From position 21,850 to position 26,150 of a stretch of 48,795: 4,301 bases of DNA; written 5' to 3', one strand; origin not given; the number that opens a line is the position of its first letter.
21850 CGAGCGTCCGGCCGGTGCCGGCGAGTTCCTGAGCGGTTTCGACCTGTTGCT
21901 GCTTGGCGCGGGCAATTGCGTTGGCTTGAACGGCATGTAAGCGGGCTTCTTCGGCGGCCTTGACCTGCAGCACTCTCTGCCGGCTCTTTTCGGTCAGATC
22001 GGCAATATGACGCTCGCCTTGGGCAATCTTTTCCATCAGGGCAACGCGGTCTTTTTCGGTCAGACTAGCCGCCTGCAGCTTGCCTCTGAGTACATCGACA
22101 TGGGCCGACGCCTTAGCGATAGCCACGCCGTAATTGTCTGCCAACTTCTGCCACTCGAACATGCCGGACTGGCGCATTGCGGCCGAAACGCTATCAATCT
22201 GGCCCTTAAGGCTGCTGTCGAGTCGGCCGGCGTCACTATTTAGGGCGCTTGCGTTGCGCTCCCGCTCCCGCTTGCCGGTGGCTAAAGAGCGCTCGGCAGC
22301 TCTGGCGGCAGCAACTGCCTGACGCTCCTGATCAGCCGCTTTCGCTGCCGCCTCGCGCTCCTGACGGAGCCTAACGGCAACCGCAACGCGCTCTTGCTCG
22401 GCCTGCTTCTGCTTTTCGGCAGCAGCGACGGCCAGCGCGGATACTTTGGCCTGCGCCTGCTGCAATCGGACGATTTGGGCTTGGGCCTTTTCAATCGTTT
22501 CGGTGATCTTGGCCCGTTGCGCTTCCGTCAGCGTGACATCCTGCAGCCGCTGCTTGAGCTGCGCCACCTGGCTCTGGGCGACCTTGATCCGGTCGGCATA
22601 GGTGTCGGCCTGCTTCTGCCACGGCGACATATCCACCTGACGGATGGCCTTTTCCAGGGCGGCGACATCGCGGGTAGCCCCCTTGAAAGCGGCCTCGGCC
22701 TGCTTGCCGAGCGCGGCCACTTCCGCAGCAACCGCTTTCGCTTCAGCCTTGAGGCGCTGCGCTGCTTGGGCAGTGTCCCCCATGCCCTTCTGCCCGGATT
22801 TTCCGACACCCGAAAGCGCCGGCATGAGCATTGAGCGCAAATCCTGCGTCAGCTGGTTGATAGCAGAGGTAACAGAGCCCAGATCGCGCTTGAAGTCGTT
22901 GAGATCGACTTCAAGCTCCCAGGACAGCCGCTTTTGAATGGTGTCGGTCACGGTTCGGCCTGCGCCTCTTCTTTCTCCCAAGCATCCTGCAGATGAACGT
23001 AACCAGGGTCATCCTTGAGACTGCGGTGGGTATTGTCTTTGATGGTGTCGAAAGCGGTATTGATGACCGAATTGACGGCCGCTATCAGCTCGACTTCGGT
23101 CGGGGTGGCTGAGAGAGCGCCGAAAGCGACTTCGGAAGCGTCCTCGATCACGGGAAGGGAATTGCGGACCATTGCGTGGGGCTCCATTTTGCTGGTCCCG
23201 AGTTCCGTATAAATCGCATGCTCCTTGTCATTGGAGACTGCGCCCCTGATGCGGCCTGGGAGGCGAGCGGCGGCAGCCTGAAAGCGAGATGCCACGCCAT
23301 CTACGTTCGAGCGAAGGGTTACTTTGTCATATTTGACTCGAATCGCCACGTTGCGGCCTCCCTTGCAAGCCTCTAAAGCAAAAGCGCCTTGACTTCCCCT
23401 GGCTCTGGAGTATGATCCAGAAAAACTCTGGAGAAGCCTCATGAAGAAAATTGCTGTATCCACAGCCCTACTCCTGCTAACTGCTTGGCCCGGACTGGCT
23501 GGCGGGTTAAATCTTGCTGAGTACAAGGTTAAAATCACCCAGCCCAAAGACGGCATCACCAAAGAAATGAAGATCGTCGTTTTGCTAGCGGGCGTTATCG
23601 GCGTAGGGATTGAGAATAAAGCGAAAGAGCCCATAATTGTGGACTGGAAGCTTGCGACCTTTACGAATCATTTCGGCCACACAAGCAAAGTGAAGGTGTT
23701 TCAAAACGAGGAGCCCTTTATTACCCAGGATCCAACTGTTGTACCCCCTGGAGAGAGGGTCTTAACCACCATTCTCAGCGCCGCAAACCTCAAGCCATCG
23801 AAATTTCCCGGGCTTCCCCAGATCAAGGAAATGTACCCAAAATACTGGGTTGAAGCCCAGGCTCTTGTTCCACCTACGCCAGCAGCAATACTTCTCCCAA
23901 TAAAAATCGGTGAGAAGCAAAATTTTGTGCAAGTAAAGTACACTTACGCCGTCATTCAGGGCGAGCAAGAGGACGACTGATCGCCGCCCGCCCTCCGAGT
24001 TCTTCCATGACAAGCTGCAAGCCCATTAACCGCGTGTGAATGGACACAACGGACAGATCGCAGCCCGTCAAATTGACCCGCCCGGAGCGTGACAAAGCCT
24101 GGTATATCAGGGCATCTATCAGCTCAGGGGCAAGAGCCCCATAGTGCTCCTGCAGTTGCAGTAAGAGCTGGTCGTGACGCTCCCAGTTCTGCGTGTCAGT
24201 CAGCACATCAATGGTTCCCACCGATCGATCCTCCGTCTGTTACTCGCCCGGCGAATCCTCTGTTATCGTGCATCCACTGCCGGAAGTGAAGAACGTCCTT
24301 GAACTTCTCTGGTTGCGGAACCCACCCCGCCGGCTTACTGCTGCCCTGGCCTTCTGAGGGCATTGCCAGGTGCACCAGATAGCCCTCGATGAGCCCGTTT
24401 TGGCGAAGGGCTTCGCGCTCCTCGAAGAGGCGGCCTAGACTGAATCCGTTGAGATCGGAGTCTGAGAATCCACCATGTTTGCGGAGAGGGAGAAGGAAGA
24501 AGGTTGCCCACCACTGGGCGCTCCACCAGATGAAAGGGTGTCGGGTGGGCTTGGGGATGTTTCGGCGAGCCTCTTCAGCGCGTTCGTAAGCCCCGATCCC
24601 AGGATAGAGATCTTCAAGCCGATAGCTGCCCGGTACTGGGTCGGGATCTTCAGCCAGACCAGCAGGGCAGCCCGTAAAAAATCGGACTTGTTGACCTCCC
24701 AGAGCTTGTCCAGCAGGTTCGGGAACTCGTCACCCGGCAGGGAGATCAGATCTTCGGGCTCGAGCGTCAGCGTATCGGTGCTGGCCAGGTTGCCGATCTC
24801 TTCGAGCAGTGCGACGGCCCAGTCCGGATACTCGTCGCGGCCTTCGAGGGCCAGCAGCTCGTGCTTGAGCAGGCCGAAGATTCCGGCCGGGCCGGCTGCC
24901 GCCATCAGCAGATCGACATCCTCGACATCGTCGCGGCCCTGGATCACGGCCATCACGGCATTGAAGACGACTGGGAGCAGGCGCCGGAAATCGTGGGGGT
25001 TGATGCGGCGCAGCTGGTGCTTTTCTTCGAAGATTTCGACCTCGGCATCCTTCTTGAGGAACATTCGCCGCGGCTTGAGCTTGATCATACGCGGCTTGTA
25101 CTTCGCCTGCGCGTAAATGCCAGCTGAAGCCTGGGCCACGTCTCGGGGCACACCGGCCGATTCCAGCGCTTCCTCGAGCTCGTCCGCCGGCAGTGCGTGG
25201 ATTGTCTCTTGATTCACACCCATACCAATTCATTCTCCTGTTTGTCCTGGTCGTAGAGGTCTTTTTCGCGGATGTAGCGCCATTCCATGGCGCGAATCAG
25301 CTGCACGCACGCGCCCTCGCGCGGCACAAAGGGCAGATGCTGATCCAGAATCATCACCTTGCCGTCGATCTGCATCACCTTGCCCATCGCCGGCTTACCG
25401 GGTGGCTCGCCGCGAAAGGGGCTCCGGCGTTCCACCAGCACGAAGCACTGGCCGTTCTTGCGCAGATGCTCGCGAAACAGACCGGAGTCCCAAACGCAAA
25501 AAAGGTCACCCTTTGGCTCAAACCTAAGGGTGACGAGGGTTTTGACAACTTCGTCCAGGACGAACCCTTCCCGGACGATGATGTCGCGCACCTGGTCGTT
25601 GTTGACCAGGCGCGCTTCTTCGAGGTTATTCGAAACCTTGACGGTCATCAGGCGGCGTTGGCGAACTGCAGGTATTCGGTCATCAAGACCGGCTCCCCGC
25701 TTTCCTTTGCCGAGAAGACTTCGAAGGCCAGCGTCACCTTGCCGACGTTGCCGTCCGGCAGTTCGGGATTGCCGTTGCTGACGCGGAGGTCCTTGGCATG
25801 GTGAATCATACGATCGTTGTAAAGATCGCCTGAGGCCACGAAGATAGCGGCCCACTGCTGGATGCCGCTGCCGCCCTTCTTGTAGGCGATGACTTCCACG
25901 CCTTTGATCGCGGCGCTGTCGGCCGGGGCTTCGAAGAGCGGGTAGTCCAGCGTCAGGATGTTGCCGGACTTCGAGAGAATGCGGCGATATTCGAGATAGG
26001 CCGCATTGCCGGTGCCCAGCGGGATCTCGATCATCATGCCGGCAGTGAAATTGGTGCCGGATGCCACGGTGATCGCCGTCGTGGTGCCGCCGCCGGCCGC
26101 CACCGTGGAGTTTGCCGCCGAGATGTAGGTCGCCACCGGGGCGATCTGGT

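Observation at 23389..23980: Opposite-strand moron with consensus promoter and a secreted product inserted between the tail chaperone genes and the tape-measure gene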

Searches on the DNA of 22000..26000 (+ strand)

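Call 9: search_dna_similar(query=window:22000-26000:+, collection=phages, mode=distant, max_rows=20)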
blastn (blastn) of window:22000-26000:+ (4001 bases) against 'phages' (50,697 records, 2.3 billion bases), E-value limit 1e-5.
No match.

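Call 105: search_rna_families(source=window, start=22800, end=24600, threshold=evalue, max_evalue=1)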
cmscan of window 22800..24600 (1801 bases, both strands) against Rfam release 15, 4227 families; matches with E-value up to 1: 1.
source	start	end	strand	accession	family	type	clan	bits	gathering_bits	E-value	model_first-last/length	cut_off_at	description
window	23672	23728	-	RF02172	RFPL3-AS1_2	Gene; lncRNA;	-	16.1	40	0.34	1-71/71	no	RFPL3 antisense RNA 1 conserved region 2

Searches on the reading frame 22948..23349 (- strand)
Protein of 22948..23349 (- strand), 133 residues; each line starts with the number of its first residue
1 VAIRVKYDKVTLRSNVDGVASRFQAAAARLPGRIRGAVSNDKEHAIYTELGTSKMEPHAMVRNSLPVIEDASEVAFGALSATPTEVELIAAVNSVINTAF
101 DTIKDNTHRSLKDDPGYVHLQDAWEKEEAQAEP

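Call 62: find_related_loci(query=window:22948-23349:-, collection=viral_contigs, flank=6000)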
Query window:22948-23349:- (133 aa) in viral_contigs; peptide patterns used: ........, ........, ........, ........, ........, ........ (x = any residue, [..] = any of these).
7 stretches matched a pattern, but none encodes a relative of the query by tblastn (E <= 1e-3).

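Call 64: find_related_loci(query=A5, collection=viral_contigs, flank=6000)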
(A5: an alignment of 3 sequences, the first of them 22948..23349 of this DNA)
Query A5 (133 aa) in viral_contigs; peptide patterns used: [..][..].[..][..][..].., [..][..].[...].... (x = any residue, [..] = any of these).
600 stretches matched a pattern (row limit reached: there are more); 1 encode a relative of the query (tblastn E <= 1e-3); 1 distinct loci.
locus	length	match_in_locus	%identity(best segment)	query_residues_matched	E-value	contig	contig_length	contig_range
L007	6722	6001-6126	33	24-65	7e-7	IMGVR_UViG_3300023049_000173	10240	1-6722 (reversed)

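Call 65: find_related_loci(query=A5, collection=metagenome_contigs, flank=5000)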
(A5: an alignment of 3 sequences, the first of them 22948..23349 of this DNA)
Query A5 (133 aa) in metagenome_contigs; peptide patterns used: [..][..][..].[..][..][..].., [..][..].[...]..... (x = any residue, [..] = any of these).
471 stretches matched a pattern; 4 encode a relative of the query (tblastn E <= 1e-3); 4 distinct loci.
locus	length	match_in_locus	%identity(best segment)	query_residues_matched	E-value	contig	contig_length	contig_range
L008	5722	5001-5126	33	24-65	2e-6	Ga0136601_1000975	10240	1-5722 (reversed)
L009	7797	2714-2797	54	38-65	4e-6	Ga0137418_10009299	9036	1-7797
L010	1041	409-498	47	32-61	4e-6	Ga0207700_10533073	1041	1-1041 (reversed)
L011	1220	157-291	37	12-63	3e-6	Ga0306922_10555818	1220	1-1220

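Call 66: find_related_loci(query=A5, collection=genome_contigs, flank=5000)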
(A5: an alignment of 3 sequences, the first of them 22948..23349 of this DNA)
Query A5 (133 aa) in genome_contigs; peptide patterns used: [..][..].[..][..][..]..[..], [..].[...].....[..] (x = any residue, [..] = any of these).
65 stretches matched a pattern; 1 encode a relative of the query (tblastn E <= 1e-3); 1 distinct loci.
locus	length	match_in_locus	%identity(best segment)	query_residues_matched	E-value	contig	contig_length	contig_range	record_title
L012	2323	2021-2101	59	36-62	8e-9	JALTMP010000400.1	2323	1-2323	MAG: Candidatus Heimdallarchaeota archaeon isolate S139_metabat2_scaf2bin.022 S139_NODE_88885_length_2323_cov_0.721767,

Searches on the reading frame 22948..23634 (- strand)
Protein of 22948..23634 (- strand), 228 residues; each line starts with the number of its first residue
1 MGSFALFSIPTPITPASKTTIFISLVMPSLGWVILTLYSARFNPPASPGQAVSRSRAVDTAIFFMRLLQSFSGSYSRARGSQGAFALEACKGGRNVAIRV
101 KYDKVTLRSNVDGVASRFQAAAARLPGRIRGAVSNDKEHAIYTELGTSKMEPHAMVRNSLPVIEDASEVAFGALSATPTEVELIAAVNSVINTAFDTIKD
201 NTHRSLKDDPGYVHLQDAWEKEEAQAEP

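Call 7: search_protein_families(library=pfam, proteins=[window:22948-23634:-], max_evalue=0.1)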
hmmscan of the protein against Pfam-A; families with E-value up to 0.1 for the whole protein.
window:22948-23634:- (228 aa): 0 families

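Call 8: search_protein_families(library=phrogs, proteins=[window:22948-23634:-], max_evalue=0.1)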
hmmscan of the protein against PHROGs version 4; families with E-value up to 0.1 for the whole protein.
window:22948-23634:- (228 aa): 1 family
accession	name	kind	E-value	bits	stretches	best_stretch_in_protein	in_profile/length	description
phrog_5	-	connector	0.00062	20.7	1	94-163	127-193/239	tail completion or Neck1 protein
